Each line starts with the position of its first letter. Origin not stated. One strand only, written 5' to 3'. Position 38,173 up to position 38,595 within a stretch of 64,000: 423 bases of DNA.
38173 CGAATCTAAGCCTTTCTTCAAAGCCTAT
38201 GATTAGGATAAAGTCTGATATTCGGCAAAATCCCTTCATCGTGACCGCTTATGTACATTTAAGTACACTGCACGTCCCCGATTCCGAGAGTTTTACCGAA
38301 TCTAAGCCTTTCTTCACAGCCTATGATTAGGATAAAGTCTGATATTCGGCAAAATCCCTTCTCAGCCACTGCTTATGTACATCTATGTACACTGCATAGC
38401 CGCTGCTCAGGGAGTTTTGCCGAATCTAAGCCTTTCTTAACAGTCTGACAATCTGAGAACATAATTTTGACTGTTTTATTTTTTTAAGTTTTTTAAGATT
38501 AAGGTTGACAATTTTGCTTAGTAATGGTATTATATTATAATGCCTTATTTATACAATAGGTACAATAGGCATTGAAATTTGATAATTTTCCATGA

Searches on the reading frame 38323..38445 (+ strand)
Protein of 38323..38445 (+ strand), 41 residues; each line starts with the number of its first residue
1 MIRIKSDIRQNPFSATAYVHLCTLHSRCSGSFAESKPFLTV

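Call 43: find_homologous_proteins(query=A5, max_evalue=10)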
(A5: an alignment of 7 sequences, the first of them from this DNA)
Query A5 (7 sequences) (41 aa, profile of the alignment): 2 proteins with E <= 10 among 3 candidates.
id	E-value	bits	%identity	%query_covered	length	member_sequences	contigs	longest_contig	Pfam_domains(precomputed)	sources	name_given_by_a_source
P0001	1.6e-24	103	80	100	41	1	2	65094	-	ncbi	ncbi:MAG: hypothetical protein RSC99_08995 [Clostridiales bacterium]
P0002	3.7e-22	95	78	98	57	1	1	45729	-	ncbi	ncbi:MAG: hypothetical protein RSF13_03425 [Clostridiales bacterium]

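Call 44: find_encoding_contigs(protein=P0001, flank=10000, max_places=10)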
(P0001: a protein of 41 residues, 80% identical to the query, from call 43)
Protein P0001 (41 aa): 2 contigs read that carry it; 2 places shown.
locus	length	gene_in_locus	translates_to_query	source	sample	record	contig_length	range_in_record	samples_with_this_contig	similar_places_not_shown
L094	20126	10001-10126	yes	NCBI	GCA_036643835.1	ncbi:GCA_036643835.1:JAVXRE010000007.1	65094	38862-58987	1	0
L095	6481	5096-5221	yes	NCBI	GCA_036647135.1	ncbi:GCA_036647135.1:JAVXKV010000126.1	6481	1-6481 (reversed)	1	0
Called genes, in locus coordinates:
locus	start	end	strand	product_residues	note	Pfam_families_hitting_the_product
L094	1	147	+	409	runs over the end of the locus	PF00675:Peptidase_M16, PF05193:Peptidase_M16_C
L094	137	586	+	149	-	PF00692:dUTPase, PF22769:DCD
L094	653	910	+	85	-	PF05239:PRC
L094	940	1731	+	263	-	PF01113:DapB_N, PF03447:NAD_binding_3 (weak), PF05173:DapB_C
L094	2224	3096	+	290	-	PF16924:DpaA_N, PF01262:AlaDh_PNT_C (faint), PF02826:2-Hacid_dh_C, PF01488:Shikimate_DH (weak), PF03807:F420_oxidored (weak)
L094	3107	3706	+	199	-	PF02441:Flavoprotein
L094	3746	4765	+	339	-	PF01118:Semialdhyde_dh, PF02800:Gp_dh_C (faint), PF02774:Semialdhyde_dhC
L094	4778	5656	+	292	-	PF00701:DHDPS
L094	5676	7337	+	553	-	PF00753:Lactamase_B, PF12706:Lactamase_B_2, PF22505:RNase_J_b_CASP, PF07521:RMMBL, PF17770:RNase_J_C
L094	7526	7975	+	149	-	PF11391:DUF2798 (weak)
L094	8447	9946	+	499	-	PF00474:SSF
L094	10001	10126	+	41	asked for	-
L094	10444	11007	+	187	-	-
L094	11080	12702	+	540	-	PF23571:GH3_M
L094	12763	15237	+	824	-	PF16927:HisKA_7TM, PF13492:GAF_3 (weak), PF00990:GGDEF, PF13487:HD_5, PF01966:HD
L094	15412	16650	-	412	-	PF03704:BTAD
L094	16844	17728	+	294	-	PF01841:Transglut_core, PF04473:DUF553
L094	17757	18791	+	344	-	PF00482:T2SSF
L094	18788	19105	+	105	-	-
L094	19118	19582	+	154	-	PF16152:DUF4860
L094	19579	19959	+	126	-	-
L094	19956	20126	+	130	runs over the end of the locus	-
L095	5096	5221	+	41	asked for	-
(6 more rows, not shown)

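Call 45: find_encoding_contigs(protein=P0002, flank=10000, max_places=10)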
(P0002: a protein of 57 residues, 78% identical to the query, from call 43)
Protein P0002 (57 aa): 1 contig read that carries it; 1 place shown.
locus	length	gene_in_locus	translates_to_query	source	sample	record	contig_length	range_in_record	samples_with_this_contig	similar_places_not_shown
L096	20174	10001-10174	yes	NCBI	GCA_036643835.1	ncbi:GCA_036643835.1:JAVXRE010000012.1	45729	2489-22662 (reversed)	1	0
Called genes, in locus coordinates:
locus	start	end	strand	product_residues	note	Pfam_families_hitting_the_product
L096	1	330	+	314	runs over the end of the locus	PF03180:Lipoprotein_9 (faint), PF13379:NMT1_2 (weak), PF09084:NMT1, PF13379:NMT1_2 (weak)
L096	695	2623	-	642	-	PF00664:ABC_membrane, PF00005:ABC_tran, PF13304:AAA_21 (faint)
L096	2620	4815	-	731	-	PF00664:ABC_membrane, PF02463:SMC_N (weak), PF00005:ABC_tran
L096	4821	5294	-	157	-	PF22381:Staph_reg_Sar_Rot (weak), PF01978:TrmB (weak), PF12802:MarR_2, PF02082:Rrf2 (faint), PF13601:HTH_34 (weak), PF01047:MarR, PF01325:Fe_dep_repress (weak), PF13412:HTH_24 (weak)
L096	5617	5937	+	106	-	-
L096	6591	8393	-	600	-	PF08439:Peptidase_M3_N, PF01432:Peptidase_M3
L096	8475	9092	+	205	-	PF03692:CxxCxxCC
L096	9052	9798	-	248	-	-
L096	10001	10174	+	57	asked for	-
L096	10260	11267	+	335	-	PF02588:YitT_membrane, PF10035:DUF2179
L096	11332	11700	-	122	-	PF13840:ACT_7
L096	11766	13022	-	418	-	PF10050:DUF2284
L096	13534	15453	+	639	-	PF02518:HATPase_c, PF00204:DNA_gyraseB, PF01751:Toprim, PF00986:DNA_gyraseB_C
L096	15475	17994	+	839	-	PF00521:DNA_topoisoIV, PF03989:DNA_gyraseA_C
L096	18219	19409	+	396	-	PF01594:AI-2E_transport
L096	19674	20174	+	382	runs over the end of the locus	PF00266:Aminotran_5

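Call 65: search_protein_families(library=ncbifam, proteins=[L096:9052-9798:-, L094:10444-11007:+, L096:5617-5937:+, L096:8475-9092:+], max_evalue=0.01)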
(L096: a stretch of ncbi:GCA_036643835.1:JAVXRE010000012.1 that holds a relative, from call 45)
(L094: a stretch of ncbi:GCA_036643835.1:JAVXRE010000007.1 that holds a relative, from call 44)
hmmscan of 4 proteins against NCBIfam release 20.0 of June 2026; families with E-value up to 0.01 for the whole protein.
L096:9052-9798:- (248 aa): 0 families

L094:10444-11007:+ (187 aa): 1 family
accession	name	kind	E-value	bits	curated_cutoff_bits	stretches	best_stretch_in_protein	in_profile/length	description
TIGR04571.1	LmtA_Leptospira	exception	0.0078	16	325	1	102-175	91-165/252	lipid A Kdo2 1-phosphate O-methyltransferase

L096:5617-5937:+ (106 aa): 6 families
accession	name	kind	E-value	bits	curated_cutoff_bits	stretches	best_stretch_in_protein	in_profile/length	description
NF047840.1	lipo_Ag473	exception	2e-05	25.3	100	1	1-100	1-97/136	Ag473 family lipoprotein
NF050142.1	PG1828_fam_lipo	equivalog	2.8e-05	24.8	50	1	1-49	1-51/59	PG1828 family lipoprotein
NF002824.0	PRK02998.1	subfamily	0.001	18.5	360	1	2-102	4-98/283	peptidylprolyl isomerase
NF052675.1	XAC1346_fam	equivalog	0.0024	18.4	120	1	8-99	8-100/108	XAC1346 family secretion chaperone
NF058647.1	lipo_LytA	equivalog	0.0041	17.3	110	0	1-102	1-94/107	acidic lipoprotein LytA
NF045774.1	cytochro_C551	exception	0.0044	17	118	0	1-49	1-49/110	cytochrome c551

L096:8475-9092:+ (205 aa): 0 families
